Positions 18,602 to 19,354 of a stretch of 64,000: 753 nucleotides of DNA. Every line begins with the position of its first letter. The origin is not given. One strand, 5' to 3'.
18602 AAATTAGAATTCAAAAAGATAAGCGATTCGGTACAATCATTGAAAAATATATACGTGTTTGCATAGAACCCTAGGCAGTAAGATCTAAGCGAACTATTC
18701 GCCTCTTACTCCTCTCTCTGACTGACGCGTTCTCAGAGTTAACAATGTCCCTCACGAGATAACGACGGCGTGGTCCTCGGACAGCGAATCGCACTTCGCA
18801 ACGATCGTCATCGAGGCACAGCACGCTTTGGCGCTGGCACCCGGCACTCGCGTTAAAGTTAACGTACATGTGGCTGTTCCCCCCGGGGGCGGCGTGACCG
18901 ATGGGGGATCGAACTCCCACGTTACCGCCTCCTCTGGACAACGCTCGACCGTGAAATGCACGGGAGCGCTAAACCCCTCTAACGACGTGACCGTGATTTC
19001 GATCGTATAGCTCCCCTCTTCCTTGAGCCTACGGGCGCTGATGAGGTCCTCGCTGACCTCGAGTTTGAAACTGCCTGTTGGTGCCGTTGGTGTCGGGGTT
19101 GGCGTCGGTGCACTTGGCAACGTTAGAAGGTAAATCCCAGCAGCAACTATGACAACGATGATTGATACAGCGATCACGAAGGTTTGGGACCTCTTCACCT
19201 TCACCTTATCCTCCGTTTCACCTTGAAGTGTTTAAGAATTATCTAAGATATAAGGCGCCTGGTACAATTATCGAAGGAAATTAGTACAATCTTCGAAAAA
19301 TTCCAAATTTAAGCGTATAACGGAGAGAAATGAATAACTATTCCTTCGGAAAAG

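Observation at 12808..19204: Candidate uncharacterised envelope redox/metal module: Cys-motif membrane protein, MacB-type ABC, CcoG/NapH-like polyferredoxin, 4-TM protein, double-wHTH regulator and anchored surface proteins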

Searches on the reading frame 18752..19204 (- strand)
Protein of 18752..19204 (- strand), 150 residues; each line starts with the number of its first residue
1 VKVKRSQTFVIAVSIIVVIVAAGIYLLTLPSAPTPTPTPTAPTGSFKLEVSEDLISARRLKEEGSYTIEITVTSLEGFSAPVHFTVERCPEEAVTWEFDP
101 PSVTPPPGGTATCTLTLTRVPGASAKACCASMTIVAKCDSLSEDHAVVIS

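Call 3: search_protein_families(library=pfam, proteins=[window:18752-19204:-], max_evalue=0.01)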
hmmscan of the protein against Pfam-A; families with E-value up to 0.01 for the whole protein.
window:18752-19204:- (150 aa): 0 families

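Call 4: search_protein_families(library=ncbifam, proteins=[window:18752-19204:-], max_evalue=0.01)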
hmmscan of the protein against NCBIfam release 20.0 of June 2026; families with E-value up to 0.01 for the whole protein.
window:18752-19204:- (150 aa): 0 families

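Call 45: search_protein_families(library=pfam, proteins=[window:18752-19204:-], max_evalue=10)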
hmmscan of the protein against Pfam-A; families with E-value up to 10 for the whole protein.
window:18752-19204:- (150 aa): 4 families
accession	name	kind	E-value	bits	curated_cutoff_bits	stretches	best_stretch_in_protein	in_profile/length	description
PF10907.13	DUF2749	-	0.012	16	25.5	1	10-55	8-54/72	Protein of unknown function (DUF2749)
PF05345.18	He_PIG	-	0.082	13.8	24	1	62-86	69-93/96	Putative Ig domain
PF06280.18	fn3_5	-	0.2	12.8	27.6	1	90-125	55-86/112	Fn3-like domain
PF22852.1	SoxE_N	-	4.2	7.7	27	0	6-43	5-47/48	Sulfocyanin, N-terminal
